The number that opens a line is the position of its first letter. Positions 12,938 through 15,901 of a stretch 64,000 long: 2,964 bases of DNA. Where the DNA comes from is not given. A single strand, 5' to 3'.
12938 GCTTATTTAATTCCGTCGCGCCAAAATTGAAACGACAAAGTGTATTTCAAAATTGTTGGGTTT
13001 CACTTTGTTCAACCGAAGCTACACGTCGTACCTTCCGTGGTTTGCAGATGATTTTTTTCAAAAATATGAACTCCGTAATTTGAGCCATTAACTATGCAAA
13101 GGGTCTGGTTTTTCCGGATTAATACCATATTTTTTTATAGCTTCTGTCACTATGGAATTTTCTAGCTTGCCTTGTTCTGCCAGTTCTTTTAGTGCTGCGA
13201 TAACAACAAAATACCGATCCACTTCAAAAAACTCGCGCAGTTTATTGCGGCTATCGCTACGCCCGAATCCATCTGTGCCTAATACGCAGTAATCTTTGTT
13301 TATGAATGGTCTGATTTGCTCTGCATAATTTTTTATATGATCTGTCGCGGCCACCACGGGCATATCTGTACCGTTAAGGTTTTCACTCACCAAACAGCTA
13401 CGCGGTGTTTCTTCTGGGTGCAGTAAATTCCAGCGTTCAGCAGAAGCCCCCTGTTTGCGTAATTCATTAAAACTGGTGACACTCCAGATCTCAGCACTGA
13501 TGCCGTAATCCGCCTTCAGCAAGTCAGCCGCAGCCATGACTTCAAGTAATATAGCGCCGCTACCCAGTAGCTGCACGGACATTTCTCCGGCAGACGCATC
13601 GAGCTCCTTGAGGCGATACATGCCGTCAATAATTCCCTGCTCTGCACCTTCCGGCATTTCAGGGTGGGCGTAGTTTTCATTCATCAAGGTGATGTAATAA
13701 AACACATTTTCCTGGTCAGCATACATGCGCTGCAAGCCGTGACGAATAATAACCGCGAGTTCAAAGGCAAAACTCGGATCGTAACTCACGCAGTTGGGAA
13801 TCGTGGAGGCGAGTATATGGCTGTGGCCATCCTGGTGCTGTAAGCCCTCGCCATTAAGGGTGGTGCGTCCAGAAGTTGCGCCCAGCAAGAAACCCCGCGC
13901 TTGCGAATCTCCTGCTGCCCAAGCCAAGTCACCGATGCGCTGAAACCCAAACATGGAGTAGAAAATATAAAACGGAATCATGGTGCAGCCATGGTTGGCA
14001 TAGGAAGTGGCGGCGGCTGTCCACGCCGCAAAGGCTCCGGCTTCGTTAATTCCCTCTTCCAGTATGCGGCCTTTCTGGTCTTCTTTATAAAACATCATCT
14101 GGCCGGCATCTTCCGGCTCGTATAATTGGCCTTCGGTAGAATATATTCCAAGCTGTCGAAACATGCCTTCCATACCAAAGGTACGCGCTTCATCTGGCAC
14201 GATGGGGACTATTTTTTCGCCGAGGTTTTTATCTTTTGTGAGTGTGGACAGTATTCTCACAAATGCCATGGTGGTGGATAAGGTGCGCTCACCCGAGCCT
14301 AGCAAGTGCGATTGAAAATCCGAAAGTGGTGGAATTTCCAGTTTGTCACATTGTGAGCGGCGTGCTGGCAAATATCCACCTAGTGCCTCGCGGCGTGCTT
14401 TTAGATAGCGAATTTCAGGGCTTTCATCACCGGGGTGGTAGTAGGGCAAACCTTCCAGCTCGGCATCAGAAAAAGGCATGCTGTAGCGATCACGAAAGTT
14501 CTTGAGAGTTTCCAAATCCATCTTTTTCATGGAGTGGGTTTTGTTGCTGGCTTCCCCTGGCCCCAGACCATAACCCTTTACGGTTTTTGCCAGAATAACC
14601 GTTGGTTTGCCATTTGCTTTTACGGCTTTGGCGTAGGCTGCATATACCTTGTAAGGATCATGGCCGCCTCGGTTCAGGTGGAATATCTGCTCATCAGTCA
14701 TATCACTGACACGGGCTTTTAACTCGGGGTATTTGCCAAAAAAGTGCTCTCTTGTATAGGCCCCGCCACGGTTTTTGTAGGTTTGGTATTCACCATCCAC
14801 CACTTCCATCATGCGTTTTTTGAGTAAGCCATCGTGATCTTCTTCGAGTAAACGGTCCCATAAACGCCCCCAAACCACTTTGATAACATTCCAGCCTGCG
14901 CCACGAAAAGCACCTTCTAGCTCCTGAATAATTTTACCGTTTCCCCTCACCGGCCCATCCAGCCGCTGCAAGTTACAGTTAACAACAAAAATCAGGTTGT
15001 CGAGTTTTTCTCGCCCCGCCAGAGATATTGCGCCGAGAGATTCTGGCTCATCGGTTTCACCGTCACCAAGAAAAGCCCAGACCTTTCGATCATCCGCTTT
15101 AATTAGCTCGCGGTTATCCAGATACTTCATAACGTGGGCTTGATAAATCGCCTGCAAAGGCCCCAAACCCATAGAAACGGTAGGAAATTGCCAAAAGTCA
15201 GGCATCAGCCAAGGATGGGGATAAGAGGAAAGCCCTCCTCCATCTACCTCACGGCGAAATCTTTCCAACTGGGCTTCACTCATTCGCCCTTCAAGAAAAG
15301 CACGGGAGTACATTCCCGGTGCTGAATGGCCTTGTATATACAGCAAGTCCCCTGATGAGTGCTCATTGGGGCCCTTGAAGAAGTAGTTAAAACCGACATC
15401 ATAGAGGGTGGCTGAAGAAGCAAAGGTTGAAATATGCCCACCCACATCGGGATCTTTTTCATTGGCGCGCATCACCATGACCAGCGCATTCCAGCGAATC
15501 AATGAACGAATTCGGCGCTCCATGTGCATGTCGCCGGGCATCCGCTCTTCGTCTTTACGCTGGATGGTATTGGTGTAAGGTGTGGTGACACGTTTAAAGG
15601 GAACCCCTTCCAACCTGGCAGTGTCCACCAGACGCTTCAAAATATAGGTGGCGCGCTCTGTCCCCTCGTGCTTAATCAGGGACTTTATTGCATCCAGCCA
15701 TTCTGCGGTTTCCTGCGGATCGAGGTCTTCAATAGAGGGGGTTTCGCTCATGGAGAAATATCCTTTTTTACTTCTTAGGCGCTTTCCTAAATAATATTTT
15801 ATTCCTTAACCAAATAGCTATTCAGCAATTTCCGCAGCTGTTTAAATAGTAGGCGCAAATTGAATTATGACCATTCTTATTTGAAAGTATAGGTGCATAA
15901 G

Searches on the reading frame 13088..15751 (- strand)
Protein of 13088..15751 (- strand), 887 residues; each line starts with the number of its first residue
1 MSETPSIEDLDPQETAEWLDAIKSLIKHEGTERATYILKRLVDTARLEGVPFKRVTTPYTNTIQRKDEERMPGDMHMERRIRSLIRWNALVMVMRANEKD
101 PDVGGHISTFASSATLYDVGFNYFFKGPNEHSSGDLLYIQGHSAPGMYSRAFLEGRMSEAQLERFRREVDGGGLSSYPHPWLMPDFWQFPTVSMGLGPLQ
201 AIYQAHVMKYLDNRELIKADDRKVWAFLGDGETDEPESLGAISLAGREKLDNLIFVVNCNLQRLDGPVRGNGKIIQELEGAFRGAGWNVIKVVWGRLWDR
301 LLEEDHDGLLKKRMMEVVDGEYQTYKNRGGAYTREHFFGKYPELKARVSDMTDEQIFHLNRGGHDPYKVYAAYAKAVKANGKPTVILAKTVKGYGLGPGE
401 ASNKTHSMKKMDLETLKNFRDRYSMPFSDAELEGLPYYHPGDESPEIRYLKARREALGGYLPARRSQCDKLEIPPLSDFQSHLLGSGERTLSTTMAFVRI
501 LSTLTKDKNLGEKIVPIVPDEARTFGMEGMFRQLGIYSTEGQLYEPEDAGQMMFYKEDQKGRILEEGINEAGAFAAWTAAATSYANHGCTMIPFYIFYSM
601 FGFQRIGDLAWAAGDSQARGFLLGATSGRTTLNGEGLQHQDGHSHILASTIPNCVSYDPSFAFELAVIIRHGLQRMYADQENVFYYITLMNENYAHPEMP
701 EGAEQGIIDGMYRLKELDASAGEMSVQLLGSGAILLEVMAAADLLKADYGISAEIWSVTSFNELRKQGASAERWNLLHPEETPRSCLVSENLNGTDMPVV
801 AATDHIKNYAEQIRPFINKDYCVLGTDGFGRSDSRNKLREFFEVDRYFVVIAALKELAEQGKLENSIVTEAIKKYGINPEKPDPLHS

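Call 27: find_encoding_contigs(protein=window:13088-15751:-, flank=10000, max_places=2)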
Protein window:13088-15751:- (887 aa): 4 contigs read that carry it; 2 places shown.
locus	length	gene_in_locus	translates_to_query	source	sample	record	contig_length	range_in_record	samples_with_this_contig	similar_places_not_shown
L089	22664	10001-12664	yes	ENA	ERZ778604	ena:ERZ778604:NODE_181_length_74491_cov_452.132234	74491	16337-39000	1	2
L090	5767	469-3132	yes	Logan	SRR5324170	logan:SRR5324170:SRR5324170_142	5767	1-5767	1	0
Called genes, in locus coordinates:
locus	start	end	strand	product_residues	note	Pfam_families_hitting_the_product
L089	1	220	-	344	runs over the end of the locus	PF14789:THDPS_M, PF14602:Hexapep_2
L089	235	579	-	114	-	PF03960:ArsC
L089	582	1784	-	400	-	PF00155:Aminotran_1_2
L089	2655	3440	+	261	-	PF12796:Ank_2, PF24521:Ank_KRIT1 (faint), PF13606:Ank_3 (faint), PF12796:Ank_2, PF00023:Ank, PF13637:Ank_4, PF13857:Ank_5 (weak), PF12796:Ank_2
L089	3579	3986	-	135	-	-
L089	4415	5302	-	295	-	PF01263:Aldose_epim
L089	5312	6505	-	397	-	PF06965:Na_H_antiport_1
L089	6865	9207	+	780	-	PF07793:DUF1631, PF26671:DUF1631_2nd, PF26672:DUF1631_3rd, PF26670:DUF1631_C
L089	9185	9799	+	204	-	PF01510:Amidase_2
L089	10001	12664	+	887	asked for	PF28598:PDH_E1_N, PF00456:Transketolase_N, PF17831:PDH_E1_M, PF22613:Transketolase_C_1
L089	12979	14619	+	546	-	PF00364:Biotin_lipoyl, PF01597:GCV_H (faint), PF25917:BSH_RND (faint), PF25973:BSH_CzcB (faint), PF25919:BSH_CusB (weak), PF00364:Biotin_lipoyl, PF02817:E3_binding, PF00198:2-oxoacid_dh, +2 more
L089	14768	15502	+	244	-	PF00563:EAL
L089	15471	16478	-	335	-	PF13449:Phytase-like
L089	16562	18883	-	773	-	PF03176:MMPL, PF02460:Patched (weak), PF12349:Sterol-sensing (weak), PF03176:MMPL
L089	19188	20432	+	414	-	-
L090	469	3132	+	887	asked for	PF28598:PDH_E1_N, PF00456:Transketolase_N, PF17831:PDH_E1_M, PF22613:Transketolase_C_1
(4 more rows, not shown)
